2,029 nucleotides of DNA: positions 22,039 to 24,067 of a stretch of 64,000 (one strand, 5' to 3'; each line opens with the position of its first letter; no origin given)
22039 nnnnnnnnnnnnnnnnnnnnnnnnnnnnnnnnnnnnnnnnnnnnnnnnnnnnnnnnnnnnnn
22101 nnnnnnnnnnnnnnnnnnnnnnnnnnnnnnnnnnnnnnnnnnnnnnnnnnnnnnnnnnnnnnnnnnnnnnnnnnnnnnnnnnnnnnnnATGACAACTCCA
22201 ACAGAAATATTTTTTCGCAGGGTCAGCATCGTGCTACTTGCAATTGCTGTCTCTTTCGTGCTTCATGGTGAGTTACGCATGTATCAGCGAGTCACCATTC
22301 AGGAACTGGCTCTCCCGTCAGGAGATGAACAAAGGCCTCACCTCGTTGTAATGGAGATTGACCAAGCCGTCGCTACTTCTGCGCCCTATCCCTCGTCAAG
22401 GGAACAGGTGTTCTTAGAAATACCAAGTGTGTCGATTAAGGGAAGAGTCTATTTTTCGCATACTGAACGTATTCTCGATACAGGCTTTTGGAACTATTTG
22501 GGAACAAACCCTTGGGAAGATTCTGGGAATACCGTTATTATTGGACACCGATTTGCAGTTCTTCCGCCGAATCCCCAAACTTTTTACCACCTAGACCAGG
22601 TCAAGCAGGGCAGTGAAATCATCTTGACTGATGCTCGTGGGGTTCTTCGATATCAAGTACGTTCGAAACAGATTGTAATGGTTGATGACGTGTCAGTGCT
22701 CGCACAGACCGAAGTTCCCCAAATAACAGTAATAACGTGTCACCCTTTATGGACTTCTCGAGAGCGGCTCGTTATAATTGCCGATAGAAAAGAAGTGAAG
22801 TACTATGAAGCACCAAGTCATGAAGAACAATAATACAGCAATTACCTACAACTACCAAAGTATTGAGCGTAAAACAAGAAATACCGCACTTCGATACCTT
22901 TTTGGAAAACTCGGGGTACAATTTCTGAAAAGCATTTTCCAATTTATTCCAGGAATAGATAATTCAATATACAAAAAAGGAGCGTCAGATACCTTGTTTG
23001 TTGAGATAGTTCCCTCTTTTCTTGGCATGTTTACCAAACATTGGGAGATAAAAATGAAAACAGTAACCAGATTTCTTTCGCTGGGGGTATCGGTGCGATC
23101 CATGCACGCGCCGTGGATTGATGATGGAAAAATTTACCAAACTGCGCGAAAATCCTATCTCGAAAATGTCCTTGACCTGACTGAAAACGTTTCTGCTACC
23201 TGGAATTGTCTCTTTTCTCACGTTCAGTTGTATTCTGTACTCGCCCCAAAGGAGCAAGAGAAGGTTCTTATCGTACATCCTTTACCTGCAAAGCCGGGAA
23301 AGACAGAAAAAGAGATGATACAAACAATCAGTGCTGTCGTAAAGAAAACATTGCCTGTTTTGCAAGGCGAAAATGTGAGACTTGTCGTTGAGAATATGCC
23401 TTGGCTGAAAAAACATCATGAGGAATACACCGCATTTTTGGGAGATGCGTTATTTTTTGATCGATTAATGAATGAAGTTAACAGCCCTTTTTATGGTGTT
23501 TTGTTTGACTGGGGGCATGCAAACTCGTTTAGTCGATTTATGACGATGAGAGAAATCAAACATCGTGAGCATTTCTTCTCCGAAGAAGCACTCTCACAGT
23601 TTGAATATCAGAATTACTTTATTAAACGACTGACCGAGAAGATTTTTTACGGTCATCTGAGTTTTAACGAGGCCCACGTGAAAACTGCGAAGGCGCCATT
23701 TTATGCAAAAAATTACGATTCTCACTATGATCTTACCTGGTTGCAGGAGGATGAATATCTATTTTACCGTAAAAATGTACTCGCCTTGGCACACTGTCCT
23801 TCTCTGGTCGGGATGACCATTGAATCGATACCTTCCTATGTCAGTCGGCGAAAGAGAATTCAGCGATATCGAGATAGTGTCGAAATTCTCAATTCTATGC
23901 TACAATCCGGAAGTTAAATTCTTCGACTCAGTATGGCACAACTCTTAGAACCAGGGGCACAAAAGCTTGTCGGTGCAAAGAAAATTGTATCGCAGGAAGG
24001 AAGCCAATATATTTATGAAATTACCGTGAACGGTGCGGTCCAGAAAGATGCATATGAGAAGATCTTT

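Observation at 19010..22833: Translationally coupled surface operon encoding cohesin-like, dockerin-like and Ig-like proteins, divergent from a sortase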

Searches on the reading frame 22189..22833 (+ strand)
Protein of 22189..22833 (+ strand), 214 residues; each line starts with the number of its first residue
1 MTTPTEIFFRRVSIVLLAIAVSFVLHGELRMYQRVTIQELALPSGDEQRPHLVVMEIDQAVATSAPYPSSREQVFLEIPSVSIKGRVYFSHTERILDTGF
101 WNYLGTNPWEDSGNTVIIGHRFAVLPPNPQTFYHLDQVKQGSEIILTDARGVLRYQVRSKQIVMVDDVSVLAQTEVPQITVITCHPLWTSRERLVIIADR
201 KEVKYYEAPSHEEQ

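Call 3: search_protein_families(library=pfam, proteins=[window:22189-22833:+], max_evalue=1)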
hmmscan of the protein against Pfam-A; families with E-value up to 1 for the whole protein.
window:22189-22833:+ (214 aa): 3 families
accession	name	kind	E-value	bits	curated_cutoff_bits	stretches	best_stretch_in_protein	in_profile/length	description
PF04203.18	Sortase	-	1.2e-22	80.4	26.6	1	76-200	1-124/125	Sortase domain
PF00308.24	Bac_DnaA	-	0.053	14.2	23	1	148-201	86-140/162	Bacterial DnaA ATPAse domain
PF23571.1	GH3_M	-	0.19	12.3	23.6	1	128-158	23-55/75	GH3 family central domain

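Call 4: search_protein_families(library=ncbifam, proteins=[window:22189-22833:+], max_evalue=1)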
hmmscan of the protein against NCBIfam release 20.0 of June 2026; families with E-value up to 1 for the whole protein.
window:22189-22833:+ (214 aa): 7 families
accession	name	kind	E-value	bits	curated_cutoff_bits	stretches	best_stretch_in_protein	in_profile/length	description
TIGR01076.1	sortase_fam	subfamily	7e-20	71.2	39.35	1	75-203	2-130/136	sortase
NF033745.1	class_C_sortase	subfamily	1.1e-15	58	160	1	75-200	95-220/220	class C sortase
NF058671.1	sortase_SrtD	exception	4.1e-15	55.9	140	1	13-187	2-171/187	class D sortase, LPxTATN-specific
NF033747.1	class_E_sortase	subfamily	4e-14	53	160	1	67-202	65-207/211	class E sortase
NF033746.1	class_D_sortase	subfamily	5e-14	52.3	165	1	75-199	12-132/135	class D sortase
TIGR03784.1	marine_sortase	equivalog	7.1e-09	35.5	158.25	1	105-195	83-171/174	class GN sortase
NF033748.1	class_F_sortase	subfamily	7.1e-06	25.7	166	1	101-190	49-139/155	class F sortase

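Call 50: search_solved_structures(query=window:22189-22833:+, max_evalue=0.001, show_alignments=1)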
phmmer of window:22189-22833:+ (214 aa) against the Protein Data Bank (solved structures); distinct sequences matched with E-value up to 0.001: 44.
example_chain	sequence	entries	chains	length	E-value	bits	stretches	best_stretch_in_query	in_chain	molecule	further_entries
2w1k_A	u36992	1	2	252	2.2e-09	40.4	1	75-203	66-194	PUTATIVE SORTASE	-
5dv0_A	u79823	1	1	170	2.8e-09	40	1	113-211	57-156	Sortase SrtA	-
4o8l_A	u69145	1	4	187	3e-09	39.9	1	113-211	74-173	Sortase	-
6ixz_A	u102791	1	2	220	1.8e-08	37.4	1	75-203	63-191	Sortase family protein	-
8t28_A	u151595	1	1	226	1.9e-08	37.4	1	75-200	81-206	Class C sortase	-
7d6p_A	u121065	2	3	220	2.3e-08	37.1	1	75-203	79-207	Sortase family protein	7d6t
4o8t_A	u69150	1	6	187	5.5e-08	35.8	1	113-211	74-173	Sortase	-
4g1h_A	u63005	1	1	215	1.4e-07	34.5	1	75-214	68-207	Sortase family protein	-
9iv0_A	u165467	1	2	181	4.1e-07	33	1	112-202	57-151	Peptidase C60, sortase A and B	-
9iok_A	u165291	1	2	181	4.1e-07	33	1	112-202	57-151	Peptidase C60, sortase A and B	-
9m5j_B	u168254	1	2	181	4.2e-07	33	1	112-202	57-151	Peptidase C60, sortase A and B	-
9m5i_B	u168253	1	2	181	4.2e-07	33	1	112-202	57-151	Peptidase C60, sortase A and B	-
9m4u_B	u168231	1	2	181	4.2e-07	33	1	112-202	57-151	Peptidase C60, sortase A and B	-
5k9a_A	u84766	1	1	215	5.5e-07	32.6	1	76-202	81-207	Putative fimbrial associated sortase-like protein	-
6bwe_A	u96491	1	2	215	5.5e-07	32.6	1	76-202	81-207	Putative fimbrial associated sortase-like protein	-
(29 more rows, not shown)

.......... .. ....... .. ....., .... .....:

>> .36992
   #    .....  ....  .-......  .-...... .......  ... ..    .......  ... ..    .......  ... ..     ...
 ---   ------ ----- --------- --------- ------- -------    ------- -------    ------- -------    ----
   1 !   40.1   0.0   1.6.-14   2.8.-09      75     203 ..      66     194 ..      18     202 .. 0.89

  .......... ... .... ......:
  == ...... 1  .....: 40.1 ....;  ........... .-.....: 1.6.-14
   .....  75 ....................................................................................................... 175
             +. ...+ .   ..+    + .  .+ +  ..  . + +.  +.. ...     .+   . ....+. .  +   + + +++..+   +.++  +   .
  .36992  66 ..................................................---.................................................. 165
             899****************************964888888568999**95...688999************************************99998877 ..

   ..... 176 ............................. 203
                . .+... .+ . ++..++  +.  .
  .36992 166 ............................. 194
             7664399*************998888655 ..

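Call 53: find_related_loci(query=A8, collection=metagenome_contigs, flank=7000)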
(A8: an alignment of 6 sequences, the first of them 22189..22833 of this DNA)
Query A8 (214 aa) in metagenome_contigs; peptide patterns used: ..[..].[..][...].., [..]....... (x = any residue, [..] = any of these).
600 stretches matched a pattern (row limit reached: there are more); 59 encode a relative of the query (tblastn E <= 1e-3); 59 distinct loci.
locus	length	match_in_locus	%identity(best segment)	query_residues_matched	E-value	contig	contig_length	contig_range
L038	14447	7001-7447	45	54-202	8e-38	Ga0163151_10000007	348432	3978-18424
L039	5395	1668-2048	49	76-202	2e-37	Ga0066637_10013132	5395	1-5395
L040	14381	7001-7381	48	76-202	7e-36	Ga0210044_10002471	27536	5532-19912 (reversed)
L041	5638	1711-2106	41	76-207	3e-32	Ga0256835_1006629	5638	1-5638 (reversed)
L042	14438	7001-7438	39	45-199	2e-31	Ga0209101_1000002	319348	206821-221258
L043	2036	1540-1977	44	67-210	1e-30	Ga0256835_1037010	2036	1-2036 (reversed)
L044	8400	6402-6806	38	67-198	7e-30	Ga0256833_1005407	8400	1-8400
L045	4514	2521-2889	40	76-198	2e-29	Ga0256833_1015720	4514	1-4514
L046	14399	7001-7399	41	71-203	2e-29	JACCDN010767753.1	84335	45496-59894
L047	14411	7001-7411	39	67-203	3e-29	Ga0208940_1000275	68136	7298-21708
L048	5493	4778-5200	36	62-201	3e-22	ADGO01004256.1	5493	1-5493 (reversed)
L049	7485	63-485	36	62-201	4e-22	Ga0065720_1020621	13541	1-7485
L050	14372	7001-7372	32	76-199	2e-21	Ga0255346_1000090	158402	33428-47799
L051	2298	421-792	32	76-199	1e-21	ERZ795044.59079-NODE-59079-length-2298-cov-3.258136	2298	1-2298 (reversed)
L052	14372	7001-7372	32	76-199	2e-21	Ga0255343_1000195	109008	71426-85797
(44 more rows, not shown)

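Call 77: search_protein_families(library=pfam, proteins=[L040:5765-6685:-, L038:5774-6721:-, L042:5715-6704:-, L046:5715-6629:-, L047:5495-6508:-, L044:5096-6013:-, L038:7475-8572:+, L042:7517-8773:+], max_evalue=0.01)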
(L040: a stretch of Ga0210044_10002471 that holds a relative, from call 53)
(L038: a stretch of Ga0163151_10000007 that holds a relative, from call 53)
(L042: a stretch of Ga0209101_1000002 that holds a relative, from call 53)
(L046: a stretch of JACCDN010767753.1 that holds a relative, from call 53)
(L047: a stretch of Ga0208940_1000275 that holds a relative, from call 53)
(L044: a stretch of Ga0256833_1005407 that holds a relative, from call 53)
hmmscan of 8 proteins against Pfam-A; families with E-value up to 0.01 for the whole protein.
L040:5765-6685:- (306 aa): 3 families
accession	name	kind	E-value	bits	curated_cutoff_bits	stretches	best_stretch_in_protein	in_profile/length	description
PF09136.16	Glucodextran_B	-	6.8e-11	42.4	27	1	169-238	8-78/83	Glucodextranase, domain B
PF17936.7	Big_6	-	4.6e-08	33.6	27.6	1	80-127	9-59/83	Bacterial Ig domain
PF19077.6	Big_13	-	1.5e-07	32.3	27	1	177-237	31-95/102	Bacterial Ig-like domain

L038:5774-6721:- (315 aa): 3 families
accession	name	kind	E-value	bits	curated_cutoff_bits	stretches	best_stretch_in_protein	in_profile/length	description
PF17936.7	Big_6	-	1.2e-07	32.3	27.6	1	176-240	6-74/83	Bacterial Ig domain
PF09136.16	Glucodextran_B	-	3.5e-05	24.1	27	1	170-241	3-74/83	Glucodextranase, domain B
PF09160.16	FimH_man-bind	-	0.00062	20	25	0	54-133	53-130/145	FimH, mannose binding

L042:5715-6704:- (329 aa): 7 families
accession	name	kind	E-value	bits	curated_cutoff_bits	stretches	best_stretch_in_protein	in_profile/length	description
PF09136.16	Glucodextran_B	-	1.1e-07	32.1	27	1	189-258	13-79/83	Glucodextranase, domain B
PF13620.12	CarboxypepD_reg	-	4.3e-07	30.6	32.3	0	104-152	3-54/82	Carboxypeptidase regulatory-like domain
PF19077.6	Big_13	-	4.6e-07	30.7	27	1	190-257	24-97/102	Bacterial Ig-like domain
PF17936.7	Big_6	-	7.4e-07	29.8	27.6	1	192-258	12-81/83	Bacterial Ig domain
PF13715.12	CarbopepD_reg_2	-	7.3e-06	26.4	32.2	0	103-139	1-39/88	CarboxypepD_reg-like domain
PF20598.4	DUF6795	-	7.9e-05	23.4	27.4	0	118-140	23-45/103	Domain of unknown function (DUF6795)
PF14686.12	fn3_3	-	0.00033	20.8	24.4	1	215-259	26-68/75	Polysaccharide lyase family 4, domain II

L046:5715-6629:- (304 aa): 3 families
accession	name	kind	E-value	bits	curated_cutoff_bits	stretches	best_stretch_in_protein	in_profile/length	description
PF17936.7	Big_6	-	3.2e-08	34.1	27.6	1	174-237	9-74/83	Bacterial Ig domain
PF19077.6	Big_13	-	2.1e-05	25.4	27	1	179-241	30-96/102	Bacterial Ig-like domain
PF23600.1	DUF7139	-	0.0061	16.6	30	0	30-62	12-44/150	Domain of unknown function (DUF7139)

L047:5495-6508:- (337 aa): 4 families
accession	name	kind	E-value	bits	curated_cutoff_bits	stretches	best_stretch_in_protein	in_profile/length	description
PF17936.7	Big_6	-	2.1e-07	31.6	27.6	1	194-254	11-73/83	Bacterial Ig domain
PF09136.16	Glucodextran_B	-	2.9e-07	30.7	27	0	224-264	43-82/83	Glucodextranase, domain B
PF19077.6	Big_13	-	1.4e-05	25.9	27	1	190-258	21-94/102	Bacterial Ig-like domain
PF13115.11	YtkA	-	0.004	18.2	25.9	0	232-274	12-53/85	YtkA-like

L044:5096-6013:- (305 aa): 0 families

L038:7475-8572:+ (365 aa): 1 family
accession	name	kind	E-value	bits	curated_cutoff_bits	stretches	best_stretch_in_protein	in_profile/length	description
PF01261.30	AP_endonuc_2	-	8.8e-14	52.2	31.1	1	138-294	71-196/249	Xylose isomerase-like TIM barrel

L042:7517-8773:+ (418 aa): 0 families

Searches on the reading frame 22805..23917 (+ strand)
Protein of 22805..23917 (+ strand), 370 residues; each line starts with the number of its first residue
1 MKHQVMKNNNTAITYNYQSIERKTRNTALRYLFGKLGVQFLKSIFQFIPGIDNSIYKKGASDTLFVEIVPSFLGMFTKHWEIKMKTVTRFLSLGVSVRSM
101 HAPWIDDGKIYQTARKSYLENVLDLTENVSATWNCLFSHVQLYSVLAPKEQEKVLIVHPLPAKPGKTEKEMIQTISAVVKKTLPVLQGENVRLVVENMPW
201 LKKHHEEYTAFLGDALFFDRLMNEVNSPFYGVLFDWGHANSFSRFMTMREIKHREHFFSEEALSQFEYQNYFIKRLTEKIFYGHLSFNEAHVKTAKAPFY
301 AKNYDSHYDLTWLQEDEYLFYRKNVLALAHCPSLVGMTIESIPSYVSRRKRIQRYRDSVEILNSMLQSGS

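Call 3: search_protein_families(library=pfam, proteins=[window:22805-23917:+], max_evalue=1)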
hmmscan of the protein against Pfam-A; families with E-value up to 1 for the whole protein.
window:22805-23917:+ (370 aa): 2 families
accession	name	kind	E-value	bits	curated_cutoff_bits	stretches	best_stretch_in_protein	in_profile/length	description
PF01261.30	AP_endonuc_2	-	7.5e-09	36.1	31.1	1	155-285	85-185/249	Xylose isomerase-like TIM barrel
PF20224.3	DUF6583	-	0.049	12.8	27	1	7-59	138-191/473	Family of unknown function (DUF6583)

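Call 4: search_protein_families(library=ncbifam, proteins=[window:22805-23917:+], max_evalue=1)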
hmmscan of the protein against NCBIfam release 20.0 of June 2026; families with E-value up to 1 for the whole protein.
window:22805-23917:+ (370 aa): 0 families
